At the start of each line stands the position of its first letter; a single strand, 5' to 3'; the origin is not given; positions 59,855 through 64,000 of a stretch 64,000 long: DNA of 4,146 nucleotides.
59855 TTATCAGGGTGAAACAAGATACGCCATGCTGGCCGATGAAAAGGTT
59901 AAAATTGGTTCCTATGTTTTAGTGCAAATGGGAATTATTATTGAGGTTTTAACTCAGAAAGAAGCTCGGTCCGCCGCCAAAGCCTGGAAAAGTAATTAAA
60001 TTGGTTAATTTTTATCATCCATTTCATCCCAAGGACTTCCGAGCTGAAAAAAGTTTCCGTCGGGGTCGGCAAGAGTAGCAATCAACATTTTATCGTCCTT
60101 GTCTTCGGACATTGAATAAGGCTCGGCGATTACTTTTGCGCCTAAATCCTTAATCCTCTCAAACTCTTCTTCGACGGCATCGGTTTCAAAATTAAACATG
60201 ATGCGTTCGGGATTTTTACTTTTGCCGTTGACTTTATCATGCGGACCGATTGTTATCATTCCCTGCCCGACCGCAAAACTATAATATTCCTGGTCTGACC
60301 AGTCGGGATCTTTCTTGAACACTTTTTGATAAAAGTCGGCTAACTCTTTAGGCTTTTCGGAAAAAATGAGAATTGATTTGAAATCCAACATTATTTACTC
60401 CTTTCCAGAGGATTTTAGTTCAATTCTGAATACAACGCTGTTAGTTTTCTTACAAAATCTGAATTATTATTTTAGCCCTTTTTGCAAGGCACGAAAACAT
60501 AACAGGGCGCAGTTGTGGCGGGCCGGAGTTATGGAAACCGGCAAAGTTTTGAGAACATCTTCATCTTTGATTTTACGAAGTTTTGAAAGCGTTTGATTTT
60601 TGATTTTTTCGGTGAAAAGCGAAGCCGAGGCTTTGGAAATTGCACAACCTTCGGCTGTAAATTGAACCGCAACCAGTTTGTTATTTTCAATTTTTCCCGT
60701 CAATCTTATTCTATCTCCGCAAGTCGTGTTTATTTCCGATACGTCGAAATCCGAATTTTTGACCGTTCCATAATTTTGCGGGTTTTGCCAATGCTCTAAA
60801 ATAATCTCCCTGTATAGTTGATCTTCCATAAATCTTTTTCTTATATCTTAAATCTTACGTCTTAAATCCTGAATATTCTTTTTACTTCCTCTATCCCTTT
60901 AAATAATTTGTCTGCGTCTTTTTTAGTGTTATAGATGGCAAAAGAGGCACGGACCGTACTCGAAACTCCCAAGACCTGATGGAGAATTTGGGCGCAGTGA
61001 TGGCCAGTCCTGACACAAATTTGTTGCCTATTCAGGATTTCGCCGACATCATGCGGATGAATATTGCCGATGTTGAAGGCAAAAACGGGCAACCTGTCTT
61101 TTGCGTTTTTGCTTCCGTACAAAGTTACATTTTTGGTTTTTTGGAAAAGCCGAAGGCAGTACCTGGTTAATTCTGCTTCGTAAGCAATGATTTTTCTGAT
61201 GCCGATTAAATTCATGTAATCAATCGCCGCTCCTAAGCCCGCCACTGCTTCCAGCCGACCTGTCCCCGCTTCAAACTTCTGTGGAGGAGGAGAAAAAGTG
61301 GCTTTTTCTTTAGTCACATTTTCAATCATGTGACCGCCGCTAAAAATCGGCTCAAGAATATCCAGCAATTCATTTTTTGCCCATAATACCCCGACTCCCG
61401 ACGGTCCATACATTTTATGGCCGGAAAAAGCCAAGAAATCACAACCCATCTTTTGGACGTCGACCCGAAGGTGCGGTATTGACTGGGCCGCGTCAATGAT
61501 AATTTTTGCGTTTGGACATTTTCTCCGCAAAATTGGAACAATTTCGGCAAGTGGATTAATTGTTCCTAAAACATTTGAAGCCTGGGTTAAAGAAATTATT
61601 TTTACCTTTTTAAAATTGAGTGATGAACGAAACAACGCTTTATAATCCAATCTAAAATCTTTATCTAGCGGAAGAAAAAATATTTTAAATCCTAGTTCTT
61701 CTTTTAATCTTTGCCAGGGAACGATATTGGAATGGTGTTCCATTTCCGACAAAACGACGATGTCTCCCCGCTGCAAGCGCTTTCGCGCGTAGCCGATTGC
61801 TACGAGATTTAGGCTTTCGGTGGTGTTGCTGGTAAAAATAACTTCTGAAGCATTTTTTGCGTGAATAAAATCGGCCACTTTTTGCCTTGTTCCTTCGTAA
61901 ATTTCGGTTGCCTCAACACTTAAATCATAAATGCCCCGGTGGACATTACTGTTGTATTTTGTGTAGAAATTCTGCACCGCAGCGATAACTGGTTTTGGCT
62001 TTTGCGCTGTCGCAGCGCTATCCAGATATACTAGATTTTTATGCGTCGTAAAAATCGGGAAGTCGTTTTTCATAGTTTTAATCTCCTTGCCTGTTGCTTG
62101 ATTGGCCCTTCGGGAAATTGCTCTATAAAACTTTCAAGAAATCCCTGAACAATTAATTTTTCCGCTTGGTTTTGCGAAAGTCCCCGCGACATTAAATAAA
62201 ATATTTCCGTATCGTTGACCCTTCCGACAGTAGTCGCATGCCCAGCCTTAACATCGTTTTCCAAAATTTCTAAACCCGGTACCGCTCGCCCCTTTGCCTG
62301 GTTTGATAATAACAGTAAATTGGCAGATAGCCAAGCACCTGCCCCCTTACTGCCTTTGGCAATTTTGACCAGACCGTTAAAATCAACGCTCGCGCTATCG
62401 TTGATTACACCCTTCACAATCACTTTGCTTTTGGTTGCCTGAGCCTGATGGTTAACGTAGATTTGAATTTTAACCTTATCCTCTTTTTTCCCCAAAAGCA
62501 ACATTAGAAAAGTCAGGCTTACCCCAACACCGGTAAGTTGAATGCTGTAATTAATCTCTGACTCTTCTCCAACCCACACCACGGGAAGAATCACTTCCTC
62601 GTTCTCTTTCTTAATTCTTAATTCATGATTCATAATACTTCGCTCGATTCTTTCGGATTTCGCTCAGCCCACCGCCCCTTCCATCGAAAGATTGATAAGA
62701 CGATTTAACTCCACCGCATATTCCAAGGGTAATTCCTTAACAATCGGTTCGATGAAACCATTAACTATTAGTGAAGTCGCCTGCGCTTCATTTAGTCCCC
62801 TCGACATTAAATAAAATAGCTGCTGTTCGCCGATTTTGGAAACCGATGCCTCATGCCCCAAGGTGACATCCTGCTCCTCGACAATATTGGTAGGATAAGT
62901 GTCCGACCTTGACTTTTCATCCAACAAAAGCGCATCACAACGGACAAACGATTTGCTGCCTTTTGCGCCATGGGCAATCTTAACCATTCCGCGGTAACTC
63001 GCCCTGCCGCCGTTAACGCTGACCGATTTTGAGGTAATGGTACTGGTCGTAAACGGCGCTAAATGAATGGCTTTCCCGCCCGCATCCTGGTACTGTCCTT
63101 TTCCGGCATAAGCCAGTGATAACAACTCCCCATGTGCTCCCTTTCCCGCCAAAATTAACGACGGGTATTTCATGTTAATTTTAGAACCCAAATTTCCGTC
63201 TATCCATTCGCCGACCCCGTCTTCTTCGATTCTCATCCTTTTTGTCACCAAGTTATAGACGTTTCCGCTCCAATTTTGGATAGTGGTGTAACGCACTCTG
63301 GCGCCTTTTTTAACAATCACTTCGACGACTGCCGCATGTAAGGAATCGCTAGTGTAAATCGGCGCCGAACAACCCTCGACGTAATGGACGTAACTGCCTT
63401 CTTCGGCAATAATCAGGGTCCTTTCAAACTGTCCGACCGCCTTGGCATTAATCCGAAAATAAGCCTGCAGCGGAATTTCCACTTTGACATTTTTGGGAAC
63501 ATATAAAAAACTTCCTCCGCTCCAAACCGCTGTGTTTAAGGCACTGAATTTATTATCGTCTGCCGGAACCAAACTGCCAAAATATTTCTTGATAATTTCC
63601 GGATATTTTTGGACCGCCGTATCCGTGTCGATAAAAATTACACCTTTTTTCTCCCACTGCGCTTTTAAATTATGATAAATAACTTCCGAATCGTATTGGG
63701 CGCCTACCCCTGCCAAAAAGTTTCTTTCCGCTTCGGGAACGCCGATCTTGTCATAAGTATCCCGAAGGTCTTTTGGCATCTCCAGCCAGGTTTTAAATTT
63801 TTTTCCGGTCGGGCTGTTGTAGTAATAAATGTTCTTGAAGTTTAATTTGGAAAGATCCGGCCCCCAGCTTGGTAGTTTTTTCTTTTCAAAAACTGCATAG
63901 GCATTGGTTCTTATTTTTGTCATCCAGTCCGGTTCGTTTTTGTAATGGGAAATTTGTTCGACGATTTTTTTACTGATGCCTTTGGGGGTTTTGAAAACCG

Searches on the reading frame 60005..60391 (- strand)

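Call 14: search_protein_families(library=pfam, proteins=[window:60005-60391:-], max_evalue=0.001)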
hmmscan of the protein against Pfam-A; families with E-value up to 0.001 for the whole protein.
window:60005-60391:- (128 aa): 2 families
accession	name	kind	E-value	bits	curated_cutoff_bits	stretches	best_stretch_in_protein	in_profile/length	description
PF18029.7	Glyoxalase_6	-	8.7e-11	42.9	23.6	1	11-117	6-105/106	Glyoxalase-like domain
PF00903.31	Glyoxalase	-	8.8e-08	33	20.6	1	7-117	5-121/121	Glyoxalase/Bleomycin resistance protein/Dioxygenase superfamily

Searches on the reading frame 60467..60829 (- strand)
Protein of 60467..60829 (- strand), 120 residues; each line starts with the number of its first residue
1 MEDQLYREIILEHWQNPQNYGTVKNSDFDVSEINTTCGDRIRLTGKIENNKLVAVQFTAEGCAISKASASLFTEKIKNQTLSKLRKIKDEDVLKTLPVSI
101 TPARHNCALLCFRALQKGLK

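Call 14: search_protein_families(library=pfam, proteins=[window:60467-60829:-], max_evalue=0.001)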
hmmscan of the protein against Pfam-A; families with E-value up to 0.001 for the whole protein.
window:60467-60829:- (120 aa): 1 family
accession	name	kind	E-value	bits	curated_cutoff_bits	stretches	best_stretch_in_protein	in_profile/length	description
PF01592.21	NifU_N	-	9.2e-25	87.7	22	1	6-119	2-117/127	NifU-like N terminal domain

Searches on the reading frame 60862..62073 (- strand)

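Call 14: search_protein_families(library=pfam, proteins=[window:60862-62073:-], max_evalue=0.001)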
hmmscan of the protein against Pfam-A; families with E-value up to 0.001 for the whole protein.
window:60862-62073:- (403 aa): 2 families
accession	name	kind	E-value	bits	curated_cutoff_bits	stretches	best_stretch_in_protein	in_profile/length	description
PF00266.25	Aminotran_5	-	2.2e-140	468.3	21.5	1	15-390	1-371/371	Aminotransferase class-V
PF00155.27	Aminotran_1_2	-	6e-05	22.8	19.7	1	61-194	46-185/361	Aminotransferase class I and II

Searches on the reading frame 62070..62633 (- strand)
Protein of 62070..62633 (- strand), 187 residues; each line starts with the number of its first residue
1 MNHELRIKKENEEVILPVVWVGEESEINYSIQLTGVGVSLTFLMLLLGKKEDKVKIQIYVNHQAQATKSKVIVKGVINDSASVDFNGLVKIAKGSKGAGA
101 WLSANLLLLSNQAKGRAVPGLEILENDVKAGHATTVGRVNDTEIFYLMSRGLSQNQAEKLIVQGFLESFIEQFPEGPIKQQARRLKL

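Call 14: search_protein_families(library=pfam, proteins=[window:62070-62633:-], max_evalue=0.001)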
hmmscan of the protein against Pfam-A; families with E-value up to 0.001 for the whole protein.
window:62070-62633:- (187 aa): 1 family
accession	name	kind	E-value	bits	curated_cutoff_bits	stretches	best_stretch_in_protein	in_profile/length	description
PF01458.23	SUFBD_core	-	3.5e-43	148.2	27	1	25-165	92-232/232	SUF system FeS cluster assembly, SufBD core domain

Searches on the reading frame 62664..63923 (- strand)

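Call 14: search_protein_families(library=pfam, proteins=[window:62664-63923:-], max_evalue=0.001)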
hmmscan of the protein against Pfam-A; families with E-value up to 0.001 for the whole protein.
window:62664-63923:- (419 aa): 2 families
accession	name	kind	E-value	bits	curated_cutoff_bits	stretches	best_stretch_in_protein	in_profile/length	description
PF01458.23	SUFBD_core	-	7e-84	281.3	27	1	156-390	1-232/232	SUF system FeS cluster assembly, SufBD core domain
PF19295.5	SufBD_N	-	3.2e-13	50.2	23.5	1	2-153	27-171/172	SufBD protein N-terminal region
